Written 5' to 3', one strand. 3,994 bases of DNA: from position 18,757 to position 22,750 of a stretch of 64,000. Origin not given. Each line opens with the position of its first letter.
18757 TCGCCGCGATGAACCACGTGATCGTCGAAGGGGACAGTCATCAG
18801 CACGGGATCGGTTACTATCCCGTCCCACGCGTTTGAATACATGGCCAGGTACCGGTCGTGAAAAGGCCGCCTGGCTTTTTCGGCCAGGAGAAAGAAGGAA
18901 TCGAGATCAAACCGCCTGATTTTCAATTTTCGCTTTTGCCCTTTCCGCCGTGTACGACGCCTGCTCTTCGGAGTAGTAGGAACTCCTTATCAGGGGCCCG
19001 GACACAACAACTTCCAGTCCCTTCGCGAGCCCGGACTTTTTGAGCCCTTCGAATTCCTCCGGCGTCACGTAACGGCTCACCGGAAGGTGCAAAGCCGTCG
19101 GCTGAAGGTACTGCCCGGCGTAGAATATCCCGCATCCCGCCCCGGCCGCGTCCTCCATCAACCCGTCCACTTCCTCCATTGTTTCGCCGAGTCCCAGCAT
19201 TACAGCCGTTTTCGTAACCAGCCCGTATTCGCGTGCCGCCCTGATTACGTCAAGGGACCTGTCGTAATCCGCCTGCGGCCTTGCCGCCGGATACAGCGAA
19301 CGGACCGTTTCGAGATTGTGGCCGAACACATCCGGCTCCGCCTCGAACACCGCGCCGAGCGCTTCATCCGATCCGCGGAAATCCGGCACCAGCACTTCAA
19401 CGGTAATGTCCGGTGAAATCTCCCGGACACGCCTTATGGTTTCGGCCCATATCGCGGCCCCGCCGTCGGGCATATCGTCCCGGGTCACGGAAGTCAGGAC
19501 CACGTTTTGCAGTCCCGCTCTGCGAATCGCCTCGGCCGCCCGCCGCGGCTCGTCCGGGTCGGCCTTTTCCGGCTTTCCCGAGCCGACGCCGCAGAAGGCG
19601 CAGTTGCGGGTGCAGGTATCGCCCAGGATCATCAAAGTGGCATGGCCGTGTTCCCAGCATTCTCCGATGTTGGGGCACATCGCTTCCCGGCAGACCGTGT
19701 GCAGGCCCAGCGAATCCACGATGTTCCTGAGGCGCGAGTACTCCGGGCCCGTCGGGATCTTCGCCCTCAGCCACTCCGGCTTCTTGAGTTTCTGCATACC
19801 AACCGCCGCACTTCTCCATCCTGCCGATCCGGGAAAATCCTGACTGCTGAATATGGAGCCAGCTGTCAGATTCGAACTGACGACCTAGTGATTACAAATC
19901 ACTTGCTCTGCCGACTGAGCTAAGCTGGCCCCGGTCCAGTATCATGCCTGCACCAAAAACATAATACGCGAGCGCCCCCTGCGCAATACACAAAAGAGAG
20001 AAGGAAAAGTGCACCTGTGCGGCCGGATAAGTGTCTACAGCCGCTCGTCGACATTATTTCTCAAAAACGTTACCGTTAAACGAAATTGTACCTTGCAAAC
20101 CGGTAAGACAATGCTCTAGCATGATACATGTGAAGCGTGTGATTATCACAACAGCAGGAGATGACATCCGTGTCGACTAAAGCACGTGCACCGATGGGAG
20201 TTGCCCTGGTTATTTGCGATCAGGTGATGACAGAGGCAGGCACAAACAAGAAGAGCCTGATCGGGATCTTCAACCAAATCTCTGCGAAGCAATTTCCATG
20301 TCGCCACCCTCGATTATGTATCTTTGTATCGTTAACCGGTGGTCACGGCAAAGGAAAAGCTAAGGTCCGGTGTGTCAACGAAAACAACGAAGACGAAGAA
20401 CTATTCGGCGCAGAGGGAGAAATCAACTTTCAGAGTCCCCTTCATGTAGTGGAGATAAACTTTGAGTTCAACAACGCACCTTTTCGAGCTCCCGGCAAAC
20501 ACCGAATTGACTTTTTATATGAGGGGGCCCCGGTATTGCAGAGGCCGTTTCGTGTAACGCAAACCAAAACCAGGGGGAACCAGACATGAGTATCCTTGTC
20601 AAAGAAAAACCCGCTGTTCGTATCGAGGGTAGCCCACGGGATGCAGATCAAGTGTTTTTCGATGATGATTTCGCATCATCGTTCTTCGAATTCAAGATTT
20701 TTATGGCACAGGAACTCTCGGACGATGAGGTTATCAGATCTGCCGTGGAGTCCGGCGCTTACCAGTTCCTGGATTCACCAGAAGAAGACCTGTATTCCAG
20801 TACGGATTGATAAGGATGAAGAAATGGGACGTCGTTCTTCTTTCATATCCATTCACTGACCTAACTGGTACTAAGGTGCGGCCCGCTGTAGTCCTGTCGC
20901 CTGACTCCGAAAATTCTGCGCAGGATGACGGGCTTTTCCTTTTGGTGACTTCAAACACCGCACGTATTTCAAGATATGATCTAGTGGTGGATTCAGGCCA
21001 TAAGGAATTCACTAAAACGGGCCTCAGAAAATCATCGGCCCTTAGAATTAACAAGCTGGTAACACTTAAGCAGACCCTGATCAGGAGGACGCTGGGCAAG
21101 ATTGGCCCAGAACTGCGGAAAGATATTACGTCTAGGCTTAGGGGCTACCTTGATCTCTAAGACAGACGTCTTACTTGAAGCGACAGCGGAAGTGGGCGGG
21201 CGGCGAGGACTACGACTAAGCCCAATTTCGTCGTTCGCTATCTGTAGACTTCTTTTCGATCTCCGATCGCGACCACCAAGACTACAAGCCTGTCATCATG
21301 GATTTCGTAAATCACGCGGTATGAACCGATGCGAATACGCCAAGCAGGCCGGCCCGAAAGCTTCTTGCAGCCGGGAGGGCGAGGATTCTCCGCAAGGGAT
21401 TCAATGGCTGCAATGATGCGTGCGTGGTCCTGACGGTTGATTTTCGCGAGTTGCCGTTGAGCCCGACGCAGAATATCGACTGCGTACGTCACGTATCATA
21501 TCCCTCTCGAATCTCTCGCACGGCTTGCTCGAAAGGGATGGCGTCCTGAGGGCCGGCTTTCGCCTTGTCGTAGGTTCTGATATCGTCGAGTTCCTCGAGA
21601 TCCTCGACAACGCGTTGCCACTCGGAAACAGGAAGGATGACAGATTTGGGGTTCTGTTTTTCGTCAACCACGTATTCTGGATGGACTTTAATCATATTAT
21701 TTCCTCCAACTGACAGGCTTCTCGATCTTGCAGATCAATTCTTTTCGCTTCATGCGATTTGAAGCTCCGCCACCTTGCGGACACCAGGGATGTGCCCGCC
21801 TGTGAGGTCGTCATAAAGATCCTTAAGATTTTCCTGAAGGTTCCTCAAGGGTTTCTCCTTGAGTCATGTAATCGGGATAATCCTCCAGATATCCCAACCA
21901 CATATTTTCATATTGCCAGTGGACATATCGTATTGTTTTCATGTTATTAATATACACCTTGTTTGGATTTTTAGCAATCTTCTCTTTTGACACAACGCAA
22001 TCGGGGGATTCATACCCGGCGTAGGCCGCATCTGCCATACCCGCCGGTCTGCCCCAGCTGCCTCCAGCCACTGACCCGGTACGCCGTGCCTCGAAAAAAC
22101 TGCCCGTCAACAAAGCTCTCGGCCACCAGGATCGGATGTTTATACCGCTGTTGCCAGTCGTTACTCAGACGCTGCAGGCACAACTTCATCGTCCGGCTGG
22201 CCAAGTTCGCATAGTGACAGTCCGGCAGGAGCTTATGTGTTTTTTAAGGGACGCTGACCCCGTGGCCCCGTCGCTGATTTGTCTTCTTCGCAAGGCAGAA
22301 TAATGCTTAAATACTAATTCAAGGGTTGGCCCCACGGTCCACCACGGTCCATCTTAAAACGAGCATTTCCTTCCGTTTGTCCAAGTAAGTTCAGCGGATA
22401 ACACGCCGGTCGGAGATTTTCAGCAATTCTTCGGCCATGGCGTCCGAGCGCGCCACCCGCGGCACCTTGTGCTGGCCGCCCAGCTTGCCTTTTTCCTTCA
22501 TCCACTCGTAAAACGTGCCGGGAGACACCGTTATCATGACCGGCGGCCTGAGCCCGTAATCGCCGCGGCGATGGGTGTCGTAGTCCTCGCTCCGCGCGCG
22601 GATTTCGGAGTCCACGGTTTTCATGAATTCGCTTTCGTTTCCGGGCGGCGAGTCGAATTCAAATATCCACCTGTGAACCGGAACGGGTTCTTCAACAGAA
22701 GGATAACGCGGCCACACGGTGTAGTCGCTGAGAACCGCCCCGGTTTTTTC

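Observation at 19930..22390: Lower-GC accessory islet adjacent to tRNA-Thr carrying three type II toxin-antitoxin modules and a possible IS remnant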

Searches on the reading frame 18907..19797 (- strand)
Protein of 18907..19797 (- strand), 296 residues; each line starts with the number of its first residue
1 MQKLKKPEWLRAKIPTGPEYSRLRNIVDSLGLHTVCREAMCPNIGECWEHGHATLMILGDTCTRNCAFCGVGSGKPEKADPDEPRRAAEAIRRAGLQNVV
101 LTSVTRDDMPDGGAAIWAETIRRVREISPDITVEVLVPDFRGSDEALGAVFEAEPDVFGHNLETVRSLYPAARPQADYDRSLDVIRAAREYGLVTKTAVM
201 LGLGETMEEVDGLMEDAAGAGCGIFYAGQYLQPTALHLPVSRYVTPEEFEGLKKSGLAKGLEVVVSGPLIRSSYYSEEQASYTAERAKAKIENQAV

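Call 7: search_protein_families(library=pfam, max_evalue=0.1, proteins=[window:18907-19797:-])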
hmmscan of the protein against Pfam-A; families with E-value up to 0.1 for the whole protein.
window:18907-19797:- (296 aa): 2 families
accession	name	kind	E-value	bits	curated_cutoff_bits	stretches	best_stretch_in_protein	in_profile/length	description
PF04055.27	Radical_SAM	-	7.3e-26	91.8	29.5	1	56-216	1-165/166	Radical SAM superfamily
PF16881.10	LIAS_N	-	1e-09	39.2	27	1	2-41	57-96/96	N-terminal domain of lipoyl synthase of Radical_SAM family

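Call 9: find_encoding_contigs(protein=window:18907-19797:-, flank=8000, max_places=10)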
Protein window:18907-19797:- (296 aa): no gene with exactly this product is on record in the collection.

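Call 14: find_homologous_proteins(query=window:18907-19797:-, max_evalue=1e-60)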
Query window:18907-19797:- (296 aa): 7944 proteins with E <= 1e-60 among 8000 candidates; the best 120 are listed.
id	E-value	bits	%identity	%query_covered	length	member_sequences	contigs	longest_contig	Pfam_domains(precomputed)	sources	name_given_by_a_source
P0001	1.4e-196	670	100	100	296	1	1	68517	PF16881.11,PF04055.28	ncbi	ncbi:MAG: lipoyl synthase [Kiritimatiellia bacterium]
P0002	4.5e-117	409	63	95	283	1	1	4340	PF16881.11,PF04055.28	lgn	-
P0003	8.6e-116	405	64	95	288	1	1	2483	PF04055.28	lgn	-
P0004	3.5e-115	403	61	94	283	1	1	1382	PF16881.11,PF04055.28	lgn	-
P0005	4.2e-115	402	62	95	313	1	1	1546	PF16881.11,PF04055.28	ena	-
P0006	1.2e-113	398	62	97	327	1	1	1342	PF16881.11,PF04055.28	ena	-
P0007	1.3e-113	398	63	94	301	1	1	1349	PF16881.11,PF04055.28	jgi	jgi:lipoic acid synthetase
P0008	3.7e-113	396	62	97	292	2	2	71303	PF16881.11,PF04055.28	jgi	-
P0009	5.4e-113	396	61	96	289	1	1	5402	PF16881.11,PF04055.28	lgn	-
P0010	9.2e-113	395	60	94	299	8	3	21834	PF16881.11,PF04055.28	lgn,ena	-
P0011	1.7e-112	394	63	96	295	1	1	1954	PF16881.11,PF04055.28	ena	-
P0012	2.0e-112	394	62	95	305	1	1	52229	PF04055.28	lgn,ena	-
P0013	1.0e-111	391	62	94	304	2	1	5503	PF16881.11,PF04055.28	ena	-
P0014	1.0e-111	391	62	97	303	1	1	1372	PF04055.28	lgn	-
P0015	1.1e-111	391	60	96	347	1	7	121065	PF16881.11,PF04055.28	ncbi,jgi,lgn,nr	ncbi:MAG: lipoyl synthase [Lentisphaerae bacterium]|nr:lipoyl synthase [Lentisphaerota bacterium]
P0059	1.4e-106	374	59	98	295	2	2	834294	PF16881.11,PF04055.28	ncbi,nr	ncbi:MAG: lipoyl synthase [Kiritimatiellae bacterium]|nr:lipoyl synthase [Kiritimatiellia bacterium]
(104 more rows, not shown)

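Call 15: find_encoding_contigs(protein=P0008, flank=8000, max_places=3)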
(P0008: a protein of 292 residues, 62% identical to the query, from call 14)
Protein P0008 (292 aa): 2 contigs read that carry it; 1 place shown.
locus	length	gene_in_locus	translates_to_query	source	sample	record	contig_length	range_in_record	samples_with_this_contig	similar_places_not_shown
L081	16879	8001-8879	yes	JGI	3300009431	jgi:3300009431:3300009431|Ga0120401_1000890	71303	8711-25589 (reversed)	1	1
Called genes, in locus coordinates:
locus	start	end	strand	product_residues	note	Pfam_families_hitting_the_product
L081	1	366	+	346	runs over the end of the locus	PF02388:FemAB (faint), PF13480:Acetyltransf_6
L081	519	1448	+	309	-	-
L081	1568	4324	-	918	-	PF13229:Beta_helix (faint), PF18911:PKD_4, PF13385:Laminin_G_3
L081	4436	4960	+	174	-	PF07853:DUF1648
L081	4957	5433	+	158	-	PF20603:Bact_hydrolase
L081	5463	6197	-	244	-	-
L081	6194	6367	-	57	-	-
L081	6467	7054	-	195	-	PF13453:Zn_ribbon_TFIIB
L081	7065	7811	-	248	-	PF13424:TPR_12 (weak), PF13181:TPR_8 (faint), PF13374:TPR_10 (faint), PF17874:TPR_MalT (weak), PF24885:TPR_NPHP3, PF00515:TPR_1 (faint), PF07719:TPR_2 (faint)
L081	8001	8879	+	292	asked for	PF16881:LIAS_N, PF04055:Radical_SAM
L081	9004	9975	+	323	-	PF01063:Aminotran_4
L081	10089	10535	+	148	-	PF00359:PTS_EIIA_2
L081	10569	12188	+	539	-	PF00999:Na_H_Exchanger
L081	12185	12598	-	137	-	PF00881:Nitroreductase, PF14512:TM1586_NiRdase (weak)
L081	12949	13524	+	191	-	PF02577:BFN_dom, PF02151:UVR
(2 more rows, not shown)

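Call 16: find_encoding_contigs(protein=P0012, flank=8000, max_places=3)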
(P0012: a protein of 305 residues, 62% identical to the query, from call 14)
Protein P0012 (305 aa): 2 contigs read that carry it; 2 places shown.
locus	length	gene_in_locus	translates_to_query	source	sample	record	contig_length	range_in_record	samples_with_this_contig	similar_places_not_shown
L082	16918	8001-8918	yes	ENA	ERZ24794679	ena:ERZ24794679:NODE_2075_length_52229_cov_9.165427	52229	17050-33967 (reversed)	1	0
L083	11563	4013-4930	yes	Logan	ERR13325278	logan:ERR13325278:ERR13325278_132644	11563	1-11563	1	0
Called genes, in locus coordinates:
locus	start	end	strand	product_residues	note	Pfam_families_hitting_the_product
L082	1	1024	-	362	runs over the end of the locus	PF13353:Fer4_12 (weak), PF04055:Radical_SAM, PF13186:SPASM (weak)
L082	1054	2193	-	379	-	PF04055:Radical_SAM, PF13353:Fer4_12 (weak), PF13186:SPASM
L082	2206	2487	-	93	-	PF05402:PqqD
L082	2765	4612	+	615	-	PF00664:ABC_membrane, PF02463:SMC_N (faint), PF00005:ABC_tran, PF13304:AAA_21 (faint)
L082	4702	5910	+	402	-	PF00512:HisKA (faint), PF13581:HATPase_c_2 (weak), PF02518:HATPase_c, PF14501:HATPase_c_5 (weak)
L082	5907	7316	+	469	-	PF00072:Response_reg, PF00158:Sigma54_activat, PF14532:Sigma54_activ_2, PF07728:AAA_5 (weak), PF25601:AAA_lid_14, PF02954:HTH_8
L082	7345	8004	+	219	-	PF21948:LplA-B_cat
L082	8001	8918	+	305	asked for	PF04055:Radical_SAM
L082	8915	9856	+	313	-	PF13484:Fer4_16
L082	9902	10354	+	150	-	PF00359:PTS_EIIA_2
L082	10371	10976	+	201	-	PF02577:BFN_dom, PF02151:UVR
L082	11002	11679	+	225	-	PF02581:TMP-TENI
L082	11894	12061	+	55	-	-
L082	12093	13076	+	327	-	-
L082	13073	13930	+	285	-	-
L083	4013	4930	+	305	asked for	PF04055:Radical_SAM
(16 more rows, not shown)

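Call 17: find_encoding_contigs(protein=P0059, flank=8000, max_places=3)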
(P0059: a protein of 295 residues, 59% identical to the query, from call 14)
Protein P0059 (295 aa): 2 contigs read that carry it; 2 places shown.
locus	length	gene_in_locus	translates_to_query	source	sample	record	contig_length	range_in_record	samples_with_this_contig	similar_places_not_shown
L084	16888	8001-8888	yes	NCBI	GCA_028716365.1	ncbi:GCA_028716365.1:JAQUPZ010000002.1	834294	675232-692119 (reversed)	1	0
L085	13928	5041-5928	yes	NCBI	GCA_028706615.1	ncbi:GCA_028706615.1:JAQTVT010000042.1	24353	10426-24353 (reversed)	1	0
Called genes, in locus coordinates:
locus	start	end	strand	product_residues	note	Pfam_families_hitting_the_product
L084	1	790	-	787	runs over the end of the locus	PF07944:Beta-AFase-like_GH127_cat, PF20736:Glyco_hydro127M, PF16375:DUF4986, PF20620:DUF6805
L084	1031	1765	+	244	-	PF04452:Methyltrans_RNA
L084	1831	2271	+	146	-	-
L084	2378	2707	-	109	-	-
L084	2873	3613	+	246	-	PF07796:DUF1638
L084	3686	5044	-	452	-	PF01408:GFO_IDH_MocA, PF02894:GFO_IDH_MocA_C (faint), PF22725:GFO_IDH_MocA_C3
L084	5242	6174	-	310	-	PF01261:AP_endonuc_2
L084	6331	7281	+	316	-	-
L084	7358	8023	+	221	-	PF21948:LplA-B_cat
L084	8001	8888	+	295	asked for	PF16881:LIAS_N, PF04055:Radical_SAM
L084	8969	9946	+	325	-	PF01063:Aminotran_4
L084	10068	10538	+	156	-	PF00359:PTS_EIIA_2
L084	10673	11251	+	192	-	PF02577:BFN_dom, PF02151:UVR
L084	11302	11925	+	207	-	PF02581:TMP-TENI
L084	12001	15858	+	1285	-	PF18076:FGAR-AT_N, PF18072:FGAR-AT_linker, PF02769:AIRS_C, PF22689:FGAR-AT_PurM_N-like, PF02769:AIRS_C, PF13507:GATase_5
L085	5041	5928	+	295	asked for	PF16881:LIAS_N, PF04055:Radical_SAM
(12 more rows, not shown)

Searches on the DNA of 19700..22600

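Call 93: search_rna_families(source=window, start=19700, end=22600, threshold=evalue, max_evalue=1)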
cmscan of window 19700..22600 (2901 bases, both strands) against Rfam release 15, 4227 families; matches with E-value up to 1: 1.
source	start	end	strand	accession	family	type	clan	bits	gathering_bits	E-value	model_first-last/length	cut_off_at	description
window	19857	19929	-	RF00005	tRNA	Gene; tRNA;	CL00001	71.1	29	6.9e-15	1-71/71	no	tRNA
